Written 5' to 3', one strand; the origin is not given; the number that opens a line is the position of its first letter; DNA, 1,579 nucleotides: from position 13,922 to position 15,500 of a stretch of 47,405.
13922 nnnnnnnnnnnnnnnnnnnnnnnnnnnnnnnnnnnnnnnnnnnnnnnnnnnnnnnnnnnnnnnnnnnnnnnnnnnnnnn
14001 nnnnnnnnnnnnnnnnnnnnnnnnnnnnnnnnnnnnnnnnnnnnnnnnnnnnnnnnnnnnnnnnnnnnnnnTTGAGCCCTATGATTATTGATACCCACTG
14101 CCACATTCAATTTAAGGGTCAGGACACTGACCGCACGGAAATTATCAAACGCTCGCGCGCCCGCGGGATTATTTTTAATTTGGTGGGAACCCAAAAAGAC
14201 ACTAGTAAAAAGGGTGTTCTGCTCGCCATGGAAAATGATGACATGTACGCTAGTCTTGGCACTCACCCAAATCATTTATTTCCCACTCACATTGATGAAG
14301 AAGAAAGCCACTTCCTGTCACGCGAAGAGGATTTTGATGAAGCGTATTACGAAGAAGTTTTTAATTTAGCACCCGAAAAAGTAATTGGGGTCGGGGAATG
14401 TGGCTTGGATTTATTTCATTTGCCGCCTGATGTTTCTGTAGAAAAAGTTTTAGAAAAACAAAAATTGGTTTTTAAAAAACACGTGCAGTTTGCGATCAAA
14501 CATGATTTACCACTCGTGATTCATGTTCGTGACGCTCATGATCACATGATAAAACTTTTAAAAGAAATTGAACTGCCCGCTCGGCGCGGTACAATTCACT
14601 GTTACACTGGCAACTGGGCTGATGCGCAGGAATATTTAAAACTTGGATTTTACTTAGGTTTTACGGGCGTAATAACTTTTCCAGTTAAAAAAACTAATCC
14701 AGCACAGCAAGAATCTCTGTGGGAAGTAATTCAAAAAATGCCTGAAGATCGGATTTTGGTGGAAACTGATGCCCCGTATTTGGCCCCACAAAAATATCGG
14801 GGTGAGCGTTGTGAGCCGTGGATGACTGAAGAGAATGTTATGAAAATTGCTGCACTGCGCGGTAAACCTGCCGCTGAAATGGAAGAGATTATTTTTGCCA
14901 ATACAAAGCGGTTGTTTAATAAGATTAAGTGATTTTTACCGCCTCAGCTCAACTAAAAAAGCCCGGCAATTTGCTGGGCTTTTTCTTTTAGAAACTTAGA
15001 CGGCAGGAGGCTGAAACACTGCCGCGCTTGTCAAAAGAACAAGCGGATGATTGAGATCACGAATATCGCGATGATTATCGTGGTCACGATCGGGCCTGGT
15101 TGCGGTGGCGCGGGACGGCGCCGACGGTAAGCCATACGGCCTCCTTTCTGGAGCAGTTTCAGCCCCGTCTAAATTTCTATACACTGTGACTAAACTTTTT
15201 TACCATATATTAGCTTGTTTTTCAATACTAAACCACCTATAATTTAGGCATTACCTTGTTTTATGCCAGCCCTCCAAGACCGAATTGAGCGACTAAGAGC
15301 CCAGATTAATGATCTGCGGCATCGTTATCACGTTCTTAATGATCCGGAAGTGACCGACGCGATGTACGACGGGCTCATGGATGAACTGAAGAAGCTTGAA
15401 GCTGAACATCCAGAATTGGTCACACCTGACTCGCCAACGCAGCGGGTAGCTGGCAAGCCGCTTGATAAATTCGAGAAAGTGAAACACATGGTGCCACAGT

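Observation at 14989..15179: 34-aa Arg-rich/hydrophobic peptide gene enclosed by a 5'/3' fold-back helix containing an anti-SD: type I toxin-like module or MITE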

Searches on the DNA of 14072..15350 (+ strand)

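Call 9: search_rna_families(source=window, start=14850, end=15350, threshold=evalue, max_evalue=10, show_alignments=2)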
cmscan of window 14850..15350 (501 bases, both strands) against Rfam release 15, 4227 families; matches with E-value up to 10: 31.
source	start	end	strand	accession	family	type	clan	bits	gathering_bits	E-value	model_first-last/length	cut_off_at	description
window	14879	14989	+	RF02449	ncr1015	Gene; sRNA;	-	31.5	60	0.012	1-121/121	no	Bacillus sRNA ncr1015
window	14868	14988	+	RF00444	PrrF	Gene; sRNA;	-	23.6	90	0.083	1-150/150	no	PrrF RNA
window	14907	14991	+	RF01772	rnk_pseudo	Cis-reg; leader;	-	23.4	55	0.099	1-108/108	no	Pseudomonas rnk leader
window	14953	14999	+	RF02433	SpF36_sRNA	Gene; sRNA;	-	22.5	48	0.98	1-51/51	no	Streptococcus sRNA SpF36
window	14948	14994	-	RF02067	STnc310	Gene; sRNA;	-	22.4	40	0.079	1-61/61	no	Salmonella enterica sRNA STnc310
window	14952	14985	+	RF02607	AbsR25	Gene; sRNA;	-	22.1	47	0.15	131-164/164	no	Acinetobacter sRNA 25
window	14954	15014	-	RF02891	AgrB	Gene; antisense;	-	21.5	40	0.3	1-84/84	no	ArsR-gov region gene B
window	14918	14984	+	RF02701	PsrR1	Gene; sRNA;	-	21.2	42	0.13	1-79/79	no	Photosynthesis regulatory RNA1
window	14901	14989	+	RF02432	SpF25_sRNA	Gene; sRNA;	-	21.1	48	0.52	1-102/102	no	Streptococcus sRNA SpF25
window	14951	15052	-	RF01772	rnk_pseudo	Cis-reg; leader;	-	18.6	55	1.2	1-108/108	no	Pseudomonas rnk leader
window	14954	15022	-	RF02057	STnc40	Gene; sRNA;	-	18.2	45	1.6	1-70/70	no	Salmonella enterica sRNA STnc40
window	14953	15031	-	RF00506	Thr_leader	Cis-reg; leader;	-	18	55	0.72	1-118/118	no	Threonine operon leader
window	14944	15070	-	RF00121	MicC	Gene; sRNA;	-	18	90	4.3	1-123/123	no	MicC RNA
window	14875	14992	+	RF02969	DUF3800-I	Gene; sRNA;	-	17.7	44.2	3.8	1-115/115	no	DUF3800-I RNA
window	14956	14984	+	RF01485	rli61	Cis-reg;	-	17.5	50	1.6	71-99/106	no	Listeria sRNA rli61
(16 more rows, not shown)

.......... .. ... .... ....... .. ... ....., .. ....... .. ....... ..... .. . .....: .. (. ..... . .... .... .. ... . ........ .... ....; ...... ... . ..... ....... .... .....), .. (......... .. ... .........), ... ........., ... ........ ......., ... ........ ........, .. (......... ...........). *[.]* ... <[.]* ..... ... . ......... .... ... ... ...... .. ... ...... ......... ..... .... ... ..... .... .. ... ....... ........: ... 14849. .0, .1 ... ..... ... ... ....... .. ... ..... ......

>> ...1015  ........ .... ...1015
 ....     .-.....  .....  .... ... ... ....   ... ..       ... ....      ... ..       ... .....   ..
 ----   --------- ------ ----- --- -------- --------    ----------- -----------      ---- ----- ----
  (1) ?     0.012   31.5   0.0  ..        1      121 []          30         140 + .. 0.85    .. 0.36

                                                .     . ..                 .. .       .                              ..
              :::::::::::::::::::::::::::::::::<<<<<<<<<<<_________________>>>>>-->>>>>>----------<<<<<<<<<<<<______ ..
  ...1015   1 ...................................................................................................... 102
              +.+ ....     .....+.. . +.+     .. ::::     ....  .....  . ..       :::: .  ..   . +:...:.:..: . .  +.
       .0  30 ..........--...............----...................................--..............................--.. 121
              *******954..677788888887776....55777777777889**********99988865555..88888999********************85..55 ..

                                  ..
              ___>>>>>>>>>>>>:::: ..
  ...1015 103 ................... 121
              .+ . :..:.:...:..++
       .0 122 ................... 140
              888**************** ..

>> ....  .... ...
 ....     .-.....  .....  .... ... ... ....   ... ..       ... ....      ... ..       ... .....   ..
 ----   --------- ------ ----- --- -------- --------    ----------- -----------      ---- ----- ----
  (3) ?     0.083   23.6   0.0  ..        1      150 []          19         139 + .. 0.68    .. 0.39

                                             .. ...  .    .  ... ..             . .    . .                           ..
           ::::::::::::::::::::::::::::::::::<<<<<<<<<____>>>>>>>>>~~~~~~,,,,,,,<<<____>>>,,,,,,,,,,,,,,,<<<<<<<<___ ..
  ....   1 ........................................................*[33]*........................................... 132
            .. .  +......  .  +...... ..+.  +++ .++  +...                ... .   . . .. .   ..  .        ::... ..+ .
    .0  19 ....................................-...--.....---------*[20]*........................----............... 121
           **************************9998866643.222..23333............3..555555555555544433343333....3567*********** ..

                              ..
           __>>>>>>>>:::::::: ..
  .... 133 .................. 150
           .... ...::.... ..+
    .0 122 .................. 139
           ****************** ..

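Call 15: search_dna_similar(query=window:14985-15185:+, collection=phages, mode=distant, max_evalue=1)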
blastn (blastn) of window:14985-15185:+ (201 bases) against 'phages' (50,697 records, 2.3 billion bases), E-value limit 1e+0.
No match.

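Call 16: search_dna_similar(query=window:14985-15185:+, collection=plasmids, mode=distant, max_evalue=1)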
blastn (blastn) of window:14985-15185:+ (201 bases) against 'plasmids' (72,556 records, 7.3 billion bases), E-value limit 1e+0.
Records with a match: 5; places in all: 5; records where one place covers at least 80% of the query: 0.
Best place of each record, by identity: 90-95% 1; 80-90% 4.
By first word of the organism name: Sinorhizobium 2; Paracoccus 1; Klebsiella 1; Sphingobium 1.
By predicted mobility (MOB-suite, as given by PLSDB): conjugative 3; non-mobilizable 2.
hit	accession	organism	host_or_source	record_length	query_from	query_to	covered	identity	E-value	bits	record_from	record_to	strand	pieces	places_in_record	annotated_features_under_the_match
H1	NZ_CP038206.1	Paracoccus pantotrophus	single cell,soil associated with ...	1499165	70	116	23%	84.0%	5e-2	46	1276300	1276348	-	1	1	none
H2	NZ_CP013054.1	Sinorhizobium americanum CCGM7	Phaseolus vulgaris,root nodules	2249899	109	144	18%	86.5%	6e-1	42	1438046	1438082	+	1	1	none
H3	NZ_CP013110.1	Sinorhizobium americanum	Vachellia farnesiana,cell culture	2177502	109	144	18%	86.5%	6e-1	42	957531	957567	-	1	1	record has no annotation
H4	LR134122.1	Klebsiella aerogenes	not available: to be reported later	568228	75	109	17%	88.6%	1e-2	46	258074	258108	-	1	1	none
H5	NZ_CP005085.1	Sphingobium sp. TKS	-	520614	81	108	14%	92.9%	2e-1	43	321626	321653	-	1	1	hypothetical protein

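Call 35: search_rna_families(sources=[L121, L123, L124, L127], threshold=gathering)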
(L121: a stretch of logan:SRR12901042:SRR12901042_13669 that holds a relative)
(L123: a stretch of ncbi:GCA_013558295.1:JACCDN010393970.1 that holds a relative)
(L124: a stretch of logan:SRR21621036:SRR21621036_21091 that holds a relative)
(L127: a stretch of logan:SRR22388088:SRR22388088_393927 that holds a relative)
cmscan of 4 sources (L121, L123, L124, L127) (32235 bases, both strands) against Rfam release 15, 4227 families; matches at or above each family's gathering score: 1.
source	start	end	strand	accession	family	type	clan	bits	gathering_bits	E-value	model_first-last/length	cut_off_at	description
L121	3286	3417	+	RF01482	AdoCbl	Cis-reg; riboswitch;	CL00101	65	50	5.5e-10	1-149/149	no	AdoCbl (Cobalamin/B12) riboswitch aptamer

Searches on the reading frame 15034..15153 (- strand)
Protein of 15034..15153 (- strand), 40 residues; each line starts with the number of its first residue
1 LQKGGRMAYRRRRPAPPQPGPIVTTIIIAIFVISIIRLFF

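Call 12: find_encoding_contigs(protein=window:15034-15135:-, flank=5000, max_places=10)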
Protein seq(34 aa) (34 aa): no gene with exactly this product is on record in the collection.

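Call 21: find_homologous_proteins(query=window:15034-15153:-, max_evalue=10)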
Query window:15034-15153:-: no candidate shares three 5-residue words with the query. No homologue found.

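Call 34: search_protein_families(library=pfam, proteins=[window:15034-15135:-], max_evalue=1)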
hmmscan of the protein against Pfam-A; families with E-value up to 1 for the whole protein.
seq(34 aa): 0 families

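Call 52: search_protein_representatives(protein=window:15034-15135:-)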
Query: 34 residues. Proteins with E-value up to 0.001 (for the whole library): 0; up to 1e-10: 0; up to 1e-30: 0. The best 0 are listed.
